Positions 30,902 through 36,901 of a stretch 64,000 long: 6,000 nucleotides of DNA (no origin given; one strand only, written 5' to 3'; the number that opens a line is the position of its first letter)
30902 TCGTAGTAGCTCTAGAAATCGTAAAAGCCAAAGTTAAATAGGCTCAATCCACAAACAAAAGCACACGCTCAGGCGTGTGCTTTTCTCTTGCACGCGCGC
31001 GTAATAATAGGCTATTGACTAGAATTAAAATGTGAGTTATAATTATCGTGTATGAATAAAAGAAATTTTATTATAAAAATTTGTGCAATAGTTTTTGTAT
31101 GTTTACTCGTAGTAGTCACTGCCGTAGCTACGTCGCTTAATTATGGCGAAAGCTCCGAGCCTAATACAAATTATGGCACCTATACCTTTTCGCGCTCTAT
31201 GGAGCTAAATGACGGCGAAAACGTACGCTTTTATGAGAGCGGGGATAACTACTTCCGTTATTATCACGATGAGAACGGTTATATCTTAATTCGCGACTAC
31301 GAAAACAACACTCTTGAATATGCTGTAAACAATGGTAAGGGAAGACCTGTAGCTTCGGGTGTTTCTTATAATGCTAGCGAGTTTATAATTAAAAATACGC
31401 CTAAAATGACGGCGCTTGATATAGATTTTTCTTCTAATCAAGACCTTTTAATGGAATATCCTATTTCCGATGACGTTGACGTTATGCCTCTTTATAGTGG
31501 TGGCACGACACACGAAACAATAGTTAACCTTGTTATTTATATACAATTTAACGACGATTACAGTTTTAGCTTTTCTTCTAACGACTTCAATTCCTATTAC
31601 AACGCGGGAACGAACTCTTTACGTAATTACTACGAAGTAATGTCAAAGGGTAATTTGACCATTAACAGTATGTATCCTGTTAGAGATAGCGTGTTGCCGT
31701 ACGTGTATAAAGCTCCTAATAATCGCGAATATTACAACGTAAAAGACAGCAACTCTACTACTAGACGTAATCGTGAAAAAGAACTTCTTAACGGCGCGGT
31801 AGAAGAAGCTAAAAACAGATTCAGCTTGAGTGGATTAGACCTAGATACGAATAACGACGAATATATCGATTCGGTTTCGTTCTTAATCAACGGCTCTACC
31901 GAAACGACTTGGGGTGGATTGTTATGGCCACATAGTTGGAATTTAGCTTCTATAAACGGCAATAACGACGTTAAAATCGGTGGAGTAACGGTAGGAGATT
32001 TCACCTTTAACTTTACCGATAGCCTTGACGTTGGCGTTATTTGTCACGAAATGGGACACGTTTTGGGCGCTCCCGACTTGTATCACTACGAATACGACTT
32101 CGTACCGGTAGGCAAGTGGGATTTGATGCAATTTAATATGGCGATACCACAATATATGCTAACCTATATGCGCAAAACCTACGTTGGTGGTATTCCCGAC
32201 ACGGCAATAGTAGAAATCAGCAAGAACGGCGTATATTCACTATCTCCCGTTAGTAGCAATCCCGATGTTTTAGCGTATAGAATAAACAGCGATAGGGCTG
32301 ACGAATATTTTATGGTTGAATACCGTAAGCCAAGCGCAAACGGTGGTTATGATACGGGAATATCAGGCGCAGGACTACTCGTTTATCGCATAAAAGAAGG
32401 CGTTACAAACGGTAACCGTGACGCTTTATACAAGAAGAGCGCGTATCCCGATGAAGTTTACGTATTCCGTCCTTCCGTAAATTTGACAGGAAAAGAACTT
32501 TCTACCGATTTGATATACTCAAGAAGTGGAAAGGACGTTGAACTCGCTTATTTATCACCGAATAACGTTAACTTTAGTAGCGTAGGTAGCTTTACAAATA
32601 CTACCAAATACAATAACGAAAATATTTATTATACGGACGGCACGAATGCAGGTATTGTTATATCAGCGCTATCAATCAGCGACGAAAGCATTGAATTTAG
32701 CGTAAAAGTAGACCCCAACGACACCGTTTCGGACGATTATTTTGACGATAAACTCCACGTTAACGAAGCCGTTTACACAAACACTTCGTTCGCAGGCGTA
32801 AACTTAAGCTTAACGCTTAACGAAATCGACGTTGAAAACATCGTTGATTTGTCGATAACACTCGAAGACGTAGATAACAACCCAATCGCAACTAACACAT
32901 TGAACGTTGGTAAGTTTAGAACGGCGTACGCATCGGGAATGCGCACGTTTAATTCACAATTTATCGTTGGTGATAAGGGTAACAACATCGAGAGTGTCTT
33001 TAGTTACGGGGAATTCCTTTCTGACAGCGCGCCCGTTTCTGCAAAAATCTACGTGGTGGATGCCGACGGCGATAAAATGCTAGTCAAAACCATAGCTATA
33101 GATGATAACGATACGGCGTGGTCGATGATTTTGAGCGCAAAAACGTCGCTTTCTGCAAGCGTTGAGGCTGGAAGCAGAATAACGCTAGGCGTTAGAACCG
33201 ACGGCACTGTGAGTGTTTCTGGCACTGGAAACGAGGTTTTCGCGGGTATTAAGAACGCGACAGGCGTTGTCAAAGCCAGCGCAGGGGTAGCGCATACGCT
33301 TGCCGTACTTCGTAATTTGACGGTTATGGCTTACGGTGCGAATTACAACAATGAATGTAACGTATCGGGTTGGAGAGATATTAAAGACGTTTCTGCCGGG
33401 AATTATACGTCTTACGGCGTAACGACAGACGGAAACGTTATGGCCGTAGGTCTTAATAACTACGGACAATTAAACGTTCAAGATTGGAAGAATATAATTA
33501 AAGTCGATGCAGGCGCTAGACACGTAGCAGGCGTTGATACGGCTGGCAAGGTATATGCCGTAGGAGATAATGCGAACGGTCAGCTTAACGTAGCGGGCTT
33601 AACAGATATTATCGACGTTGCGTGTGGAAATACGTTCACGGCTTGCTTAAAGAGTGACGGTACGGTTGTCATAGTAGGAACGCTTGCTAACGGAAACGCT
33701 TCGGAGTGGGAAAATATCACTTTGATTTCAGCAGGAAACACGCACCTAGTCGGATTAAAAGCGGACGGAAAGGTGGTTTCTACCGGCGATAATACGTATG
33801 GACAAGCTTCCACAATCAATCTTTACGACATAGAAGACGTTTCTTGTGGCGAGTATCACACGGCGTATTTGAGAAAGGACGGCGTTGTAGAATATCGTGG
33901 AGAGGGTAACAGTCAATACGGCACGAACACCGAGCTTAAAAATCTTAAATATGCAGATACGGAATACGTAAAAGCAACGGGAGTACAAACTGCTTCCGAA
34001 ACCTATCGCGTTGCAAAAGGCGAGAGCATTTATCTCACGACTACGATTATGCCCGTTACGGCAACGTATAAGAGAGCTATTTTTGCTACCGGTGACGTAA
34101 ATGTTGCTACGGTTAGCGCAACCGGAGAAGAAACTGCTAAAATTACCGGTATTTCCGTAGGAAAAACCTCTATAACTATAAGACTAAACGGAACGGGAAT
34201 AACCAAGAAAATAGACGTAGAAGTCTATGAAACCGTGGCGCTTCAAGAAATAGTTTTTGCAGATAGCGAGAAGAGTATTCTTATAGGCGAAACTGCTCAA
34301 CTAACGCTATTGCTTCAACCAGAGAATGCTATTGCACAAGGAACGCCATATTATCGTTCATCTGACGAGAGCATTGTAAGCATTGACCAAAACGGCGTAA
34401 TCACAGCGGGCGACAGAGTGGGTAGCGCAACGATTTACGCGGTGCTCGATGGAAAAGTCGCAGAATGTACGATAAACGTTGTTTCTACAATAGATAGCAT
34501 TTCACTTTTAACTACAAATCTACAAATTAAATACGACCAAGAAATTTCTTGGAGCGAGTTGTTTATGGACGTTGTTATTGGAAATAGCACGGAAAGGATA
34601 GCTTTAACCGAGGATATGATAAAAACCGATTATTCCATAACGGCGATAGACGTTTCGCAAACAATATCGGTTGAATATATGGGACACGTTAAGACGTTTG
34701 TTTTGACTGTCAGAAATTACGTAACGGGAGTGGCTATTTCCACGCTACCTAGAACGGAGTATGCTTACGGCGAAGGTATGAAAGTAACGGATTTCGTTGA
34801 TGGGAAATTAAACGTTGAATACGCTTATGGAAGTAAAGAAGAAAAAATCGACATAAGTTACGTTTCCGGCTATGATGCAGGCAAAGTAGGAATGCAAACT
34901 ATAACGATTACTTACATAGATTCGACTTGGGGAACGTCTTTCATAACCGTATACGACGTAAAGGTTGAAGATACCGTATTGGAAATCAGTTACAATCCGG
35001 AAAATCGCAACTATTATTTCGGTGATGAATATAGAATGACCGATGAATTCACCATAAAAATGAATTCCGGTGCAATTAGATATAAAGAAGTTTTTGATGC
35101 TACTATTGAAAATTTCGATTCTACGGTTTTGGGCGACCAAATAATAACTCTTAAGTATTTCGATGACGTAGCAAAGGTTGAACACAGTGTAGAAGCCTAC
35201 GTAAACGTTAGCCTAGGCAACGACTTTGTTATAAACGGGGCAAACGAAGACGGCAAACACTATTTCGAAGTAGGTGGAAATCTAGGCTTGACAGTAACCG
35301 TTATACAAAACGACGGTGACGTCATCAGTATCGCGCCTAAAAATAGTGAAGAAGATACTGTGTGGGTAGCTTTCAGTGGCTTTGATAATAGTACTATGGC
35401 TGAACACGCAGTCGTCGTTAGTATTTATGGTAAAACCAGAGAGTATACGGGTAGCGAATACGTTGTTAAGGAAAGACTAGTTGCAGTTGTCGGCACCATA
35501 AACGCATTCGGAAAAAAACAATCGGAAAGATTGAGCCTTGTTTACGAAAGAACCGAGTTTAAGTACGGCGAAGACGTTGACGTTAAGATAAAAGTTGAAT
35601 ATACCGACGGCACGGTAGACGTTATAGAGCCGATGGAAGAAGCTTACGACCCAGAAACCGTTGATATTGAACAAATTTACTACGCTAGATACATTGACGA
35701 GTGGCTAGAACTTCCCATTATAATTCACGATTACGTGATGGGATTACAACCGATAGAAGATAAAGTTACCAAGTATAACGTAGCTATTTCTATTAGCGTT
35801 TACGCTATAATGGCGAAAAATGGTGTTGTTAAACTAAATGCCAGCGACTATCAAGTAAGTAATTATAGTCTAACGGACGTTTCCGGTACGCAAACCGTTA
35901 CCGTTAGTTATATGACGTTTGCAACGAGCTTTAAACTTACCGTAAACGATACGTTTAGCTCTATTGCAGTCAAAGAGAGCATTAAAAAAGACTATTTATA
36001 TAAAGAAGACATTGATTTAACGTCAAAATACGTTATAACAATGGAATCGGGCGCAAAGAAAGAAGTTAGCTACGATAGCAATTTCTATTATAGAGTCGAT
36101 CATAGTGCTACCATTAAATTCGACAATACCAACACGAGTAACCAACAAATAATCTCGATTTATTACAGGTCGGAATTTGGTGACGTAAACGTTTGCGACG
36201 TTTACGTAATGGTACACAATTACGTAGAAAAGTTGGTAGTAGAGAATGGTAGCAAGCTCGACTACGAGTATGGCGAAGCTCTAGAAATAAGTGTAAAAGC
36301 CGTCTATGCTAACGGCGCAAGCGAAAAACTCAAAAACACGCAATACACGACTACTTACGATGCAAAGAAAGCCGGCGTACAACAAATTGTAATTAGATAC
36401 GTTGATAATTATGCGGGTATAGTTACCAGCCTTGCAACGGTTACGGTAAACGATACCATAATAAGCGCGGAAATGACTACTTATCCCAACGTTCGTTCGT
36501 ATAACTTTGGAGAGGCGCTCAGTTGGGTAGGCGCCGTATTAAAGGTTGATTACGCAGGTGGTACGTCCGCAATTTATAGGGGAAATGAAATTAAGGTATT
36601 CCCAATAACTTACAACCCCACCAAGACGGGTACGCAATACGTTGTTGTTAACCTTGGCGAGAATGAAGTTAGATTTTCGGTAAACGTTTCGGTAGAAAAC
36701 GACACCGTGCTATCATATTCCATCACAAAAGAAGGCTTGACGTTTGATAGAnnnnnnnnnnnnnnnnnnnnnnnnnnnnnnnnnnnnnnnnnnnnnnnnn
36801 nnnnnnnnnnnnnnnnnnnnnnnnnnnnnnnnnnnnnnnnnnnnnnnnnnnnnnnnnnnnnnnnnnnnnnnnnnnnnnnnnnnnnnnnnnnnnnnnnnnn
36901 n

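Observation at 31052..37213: Unusual domain fusion: M6/InhA-type metalloprotease + RCC1-like propeller + more than 12 Ig-like repeats + dockerin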

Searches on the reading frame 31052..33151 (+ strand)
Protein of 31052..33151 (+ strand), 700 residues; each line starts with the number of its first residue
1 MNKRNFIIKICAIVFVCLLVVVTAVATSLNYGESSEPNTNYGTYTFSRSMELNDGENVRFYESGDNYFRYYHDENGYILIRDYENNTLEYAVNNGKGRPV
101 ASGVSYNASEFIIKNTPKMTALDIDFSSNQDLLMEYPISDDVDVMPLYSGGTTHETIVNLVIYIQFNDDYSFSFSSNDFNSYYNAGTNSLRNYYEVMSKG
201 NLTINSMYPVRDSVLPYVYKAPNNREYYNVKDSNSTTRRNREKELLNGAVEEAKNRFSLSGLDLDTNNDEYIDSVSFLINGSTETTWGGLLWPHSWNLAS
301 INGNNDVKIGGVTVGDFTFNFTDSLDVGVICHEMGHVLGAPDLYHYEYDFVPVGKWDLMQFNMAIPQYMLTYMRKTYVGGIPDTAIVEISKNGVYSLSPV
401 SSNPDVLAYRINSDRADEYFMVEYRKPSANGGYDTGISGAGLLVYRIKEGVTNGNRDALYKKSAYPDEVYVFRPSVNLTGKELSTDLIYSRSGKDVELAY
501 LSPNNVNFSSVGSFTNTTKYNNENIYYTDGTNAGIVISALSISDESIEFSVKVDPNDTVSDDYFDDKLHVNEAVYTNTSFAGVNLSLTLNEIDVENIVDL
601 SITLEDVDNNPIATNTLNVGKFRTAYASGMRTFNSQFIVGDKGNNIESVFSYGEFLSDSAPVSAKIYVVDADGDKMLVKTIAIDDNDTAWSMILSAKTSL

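Call 8: search_protein_families(library=pfam, proteins=[window:31052-33151:+], max_evalue=10)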
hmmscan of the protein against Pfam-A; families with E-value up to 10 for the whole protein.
window:31052-33151:+ (700 aa): 2 families
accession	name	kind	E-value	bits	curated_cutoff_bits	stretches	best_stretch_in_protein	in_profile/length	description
PF05547.17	Peptidase_M6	-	1.3e-12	48.1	22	1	172-359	52-260/294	Immune inhibitor A peptidase M6, catalytic domain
PF13688.12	Reprolysin_5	-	0.019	15.7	27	1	231-341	54-156/196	Metallo-peptidase family M12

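Call 51: predict_structure(alignment_id=A5)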
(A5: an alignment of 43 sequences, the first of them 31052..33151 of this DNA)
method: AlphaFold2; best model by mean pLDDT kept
length: 700 residues; sequences in the alignment: 43
mean_pLDDT: 85.5   pTM: 0.76
mean pLDDT of the five models: 85.5, 85.0, 83.3, 82.0, 81.5
residues with pLDDT >= 90: 333; 70-90: 287; 50-70: 72; < 50: 8
segments of 3 or more residues with pLDDT < 50: 136-141
pLDDT, mean of each block of 10 residues (from residue 1): 78 88 69 75 68 88 73 92 90 89 93 90 81 56 60 87 87 74 93 93 92 84 84 74 91 93 90 89 53 66 79 86 84 89 81 89 90 90 93 94 92 92 88 85 92 81 82 69 67 87 92 92 90 95 92 92 92 93 94 93 96 94 93 94 88 88 96 93 93 76
secondary structure, 60 per line:
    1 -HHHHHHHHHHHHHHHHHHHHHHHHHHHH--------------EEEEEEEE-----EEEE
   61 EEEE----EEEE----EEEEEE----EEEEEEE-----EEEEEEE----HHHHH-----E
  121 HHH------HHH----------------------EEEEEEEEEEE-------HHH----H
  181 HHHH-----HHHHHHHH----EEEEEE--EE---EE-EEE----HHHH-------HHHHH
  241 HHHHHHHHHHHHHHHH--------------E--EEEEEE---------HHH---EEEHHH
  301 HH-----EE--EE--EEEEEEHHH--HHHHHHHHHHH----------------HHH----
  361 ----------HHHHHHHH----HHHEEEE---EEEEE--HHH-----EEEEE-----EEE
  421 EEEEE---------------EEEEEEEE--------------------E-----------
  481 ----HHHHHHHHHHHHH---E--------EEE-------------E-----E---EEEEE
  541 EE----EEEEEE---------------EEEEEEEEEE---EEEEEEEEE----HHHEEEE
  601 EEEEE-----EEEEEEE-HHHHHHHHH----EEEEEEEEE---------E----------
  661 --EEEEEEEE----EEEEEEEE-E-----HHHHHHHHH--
elements in order (helices of 4 or more, strands of 3 or more residues): H2-29 E44-51 E57-64 E69-72 E77-82 E87-93 E99-105 H110-114 E155-165 H180-184 H190-197 E202-207 E218-220 H225-228 H236-256 E274-279 E295-297 H298-302 E316-321 H327-337 H371-378 E386-389 E393-397 E408-412 E418-425 E441-448 H485-497 E510-512 E536-542 E547-552 E568-577 E581-589 E597-605 E611-617 H619-627 E632-640 E663-670 E675-682 H690-698
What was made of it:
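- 31052..31141 (+): N-terminal signal peptide or signal anchor of the M6 protein (aa 1-30). The model predicts a helix at aa 2-29 (call 51).
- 31142..31531 (+): Putative pro-segment (aa 31-160): a small beta domain at aa 44-105, then a low-confidence linker. The AlphaFold model has strands at 44-105 and pLDDT of 56-60 at aa 131-150 (call 51).
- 32390..33151 (+): InhA-like accessory beta domains following the catalytic domain (aa 447-700). This region is modelled with pLDDT of 85-96 (call 51).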

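Call 54: fold_search(model_id=the predicted structure, library=pdb)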
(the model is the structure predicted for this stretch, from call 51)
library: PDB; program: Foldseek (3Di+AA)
matches with E <= 10: 825; with E <= 0.001: 6
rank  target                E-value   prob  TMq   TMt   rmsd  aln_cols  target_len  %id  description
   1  4yu6_A                1.6e-14  1.00  0.41  0.38  15.7       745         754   14  Crystal structure of Bacillus anthracis immune inhibitor A2 peptidase zymogen (released 2015-10-28)
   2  4yu6_B                5.4e-14  1.00  0.41  0.41   6.8       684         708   14  Crystal structure of Bacillus anthracis immune inhibitor A2 peptidase zymogen (released 2015-10-28)
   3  4yu5_B                2.1e-13  1.00  0.40  0.41   7.9       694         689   14  Crystal structure of selenomethionine variant of Bacillus anthracis immune inhibitor A2 peptidase zymogen (released 2015-10-28)
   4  4yu5_A                8.2e-13  1.00  0.41  0.41   8.0       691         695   13  Crystal structure of selenomethionine variant of Bacillus anthracis immune inhibitor A2 peptidase zymogen (released 2015-10-28)
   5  8df2_B                4.7e-04  0.92  0.16  0.27  19.7       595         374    8  The structure of the 'ALT' construct of the Amuc_1438 glycopeptidase (released 2022-08-31)
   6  6z2o                  8.3e-04  0.94  0.19  0.34  16.4       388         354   14  Crystal structure of wild type OgpA from Akkermansia muciniphila in P 21 21 21 (released 2020-09-30)
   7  6z2d                  1.3e-03  0.92  0.19  0.33  15.9       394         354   13  Crystal structure of wild type OgpA from Akkermansia muciniphila in P 41 21 2 (released 2020-09-30)
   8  2w91                  2.7e-03  0.30  0.15  0.16  17.0       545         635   10  Structure of a Streptococcus pneumoniae family 85 glycoside hydrolase, Endo-D. (released 2009-01-27)
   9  8df2_C                3.0e-03  0.84  0.18  0.30  12.4       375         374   11  The structure of the 'ALT' construct of the Amuc_1438 glycopeptidase (released 2022-08-31)
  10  6z2p_A                3.0e-03  0.82  0.18  0.32  16.8       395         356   12  Crystal structure of catalytic inactive OgpA from Akkermansia muciniphila in complex with an O-glycopeptide (glycodros (released 2020-09-30)
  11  6z2q_A                3.2e-03  0.87  0.19  0.33  14.5       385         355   12  Crystal structure of wild type OgpA from Akkermansia muciniphila in complex with an O-glycopeptide (GalGalNAc-TS) prod (released 2020-09-30)
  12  9gzk_C                1.1e-02  0.06  0.09  0.10  23.7       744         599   10  Crystal structure of the L. monocytogenes RmlT in complex with 4-RboP-(CH2)6NH2 (released 2024-12-18)
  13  6tav_D                1.2e-02  0.23  0.10  0.07  16.5       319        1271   10  Crystal structure of endopeptidase-induced alpha2-macroglobulin (released 2021-05-12)
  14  2eid                  1.4e-02  0.12  0.09  0.10  19.2       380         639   11  Galactose Oxidase W290G mutant (released 2007-04-24)
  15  2p9r_A                1.7e-02  0.80  0.09  0.39   7.6       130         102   15  Human alpha2-macroglogulin is composed of multiple domains, as predicted by homology with complement component C3 (released 2007-08-21)
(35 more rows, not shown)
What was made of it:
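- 31142..31531 (+): The whole 700-aa unit aligns to the InhA2 zymogen over about 690 columns (call 54).
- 32390..33151 (+): It is part of the roughly 690-column Foldseek alignment to InhA2 (4yu6/4yu5) (call 54).
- The next hits are about ten orders of magnitude weaker (calls 51, 54).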

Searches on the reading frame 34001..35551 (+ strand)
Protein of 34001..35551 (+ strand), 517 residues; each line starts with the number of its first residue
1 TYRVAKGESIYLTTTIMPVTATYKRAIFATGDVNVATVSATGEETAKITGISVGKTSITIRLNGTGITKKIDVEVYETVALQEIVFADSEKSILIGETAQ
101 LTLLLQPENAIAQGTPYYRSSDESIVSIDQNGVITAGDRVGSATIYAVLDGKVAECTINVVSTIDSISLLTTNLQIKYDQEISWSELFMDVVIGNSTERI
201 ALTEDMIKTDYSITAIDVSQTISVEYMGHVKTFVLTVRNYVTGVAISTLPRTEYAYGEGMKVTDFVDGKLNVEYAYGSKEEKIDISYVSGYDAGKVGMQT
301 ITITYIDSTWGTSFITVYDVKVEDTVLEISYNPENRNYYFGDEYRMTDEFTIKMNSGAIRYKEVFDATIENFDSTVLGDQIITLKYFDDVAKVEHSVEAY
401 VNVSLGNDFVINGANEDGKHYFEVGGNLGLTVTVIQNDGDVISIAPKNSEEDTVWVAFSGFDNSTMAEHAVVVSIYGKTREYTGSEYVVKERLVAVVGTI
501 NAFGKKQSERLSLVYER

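Call 8: search_protein_families(library=pfam, proteins=[window:34001-35551:+], max_evalue=10)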
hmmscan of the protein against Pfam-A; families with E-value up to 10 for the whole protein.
window:34001-35551:+ (517 aa): 4 families
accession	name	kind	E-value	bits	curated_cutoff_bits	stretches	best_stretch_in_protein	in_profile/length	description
PF02368.24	Big_2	-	3.9e-10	40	22.8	2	86-151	7-70/79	Bacterial Ig-like domain (group 2)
PF07523.18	Big_3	-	0.0058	17.3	21.2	2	252-305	6-57/68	Bacterial Ig-like domain (group 3)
PF13629.12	T2SS-T3SS_pil_N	-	0.035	14.3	23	1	29-75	25-71/72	Pilus formation protein N terminal region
PF09134.16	Invasin_D3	-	0.1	13.6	33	2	30-76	49-96/98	Invasin, domain 3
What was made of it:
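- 33950..34486 (+): Two Big_2 Ig-like modules (aa 967-1145). Pfam Big_2 scores 40 bits on the segment, with two stretches (call 8).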

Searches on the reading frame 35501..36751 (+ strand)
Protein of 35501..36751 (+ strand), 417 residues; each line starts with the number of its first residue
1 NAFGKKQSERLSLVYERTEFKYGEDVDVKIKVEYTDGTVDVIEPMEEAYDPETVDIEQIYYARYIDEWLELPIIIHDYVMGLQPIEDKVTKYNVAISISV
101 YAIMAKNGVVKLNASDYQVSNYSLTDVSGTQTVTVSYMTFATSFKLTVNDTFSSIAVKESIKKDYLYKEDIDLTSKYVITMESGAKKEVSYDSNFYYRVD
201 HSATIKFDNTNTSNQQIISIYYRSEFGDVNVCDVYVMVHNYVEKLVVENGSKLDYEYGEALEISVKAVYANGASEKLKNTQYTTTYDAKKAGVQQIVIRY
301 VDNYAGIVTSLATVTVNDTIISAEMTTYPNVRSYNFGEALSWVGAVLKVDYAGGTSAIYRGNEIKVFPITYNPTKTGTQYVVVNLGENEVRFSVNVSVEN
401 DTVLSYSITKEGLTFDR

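Call 8: search_protein_families(library=pfam, proteins=[window:35501-36751:+], max_evalue=10)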
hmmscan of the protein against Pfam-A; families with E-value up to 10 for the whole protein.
window:35501-36751:+ (417 aa): 2 families
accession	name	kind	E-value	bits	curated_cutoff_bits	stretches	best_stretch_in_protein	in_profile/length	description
PF07523.18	Big_3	-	1.5e-09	38.4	21.2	3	104-148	24-68/68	Bacterial Ig-like domain (group 3)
PF16587.10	DUF5061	-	1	9.6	23.6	0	124-156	16-48/82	17 kDa common-antigen outer membrane protein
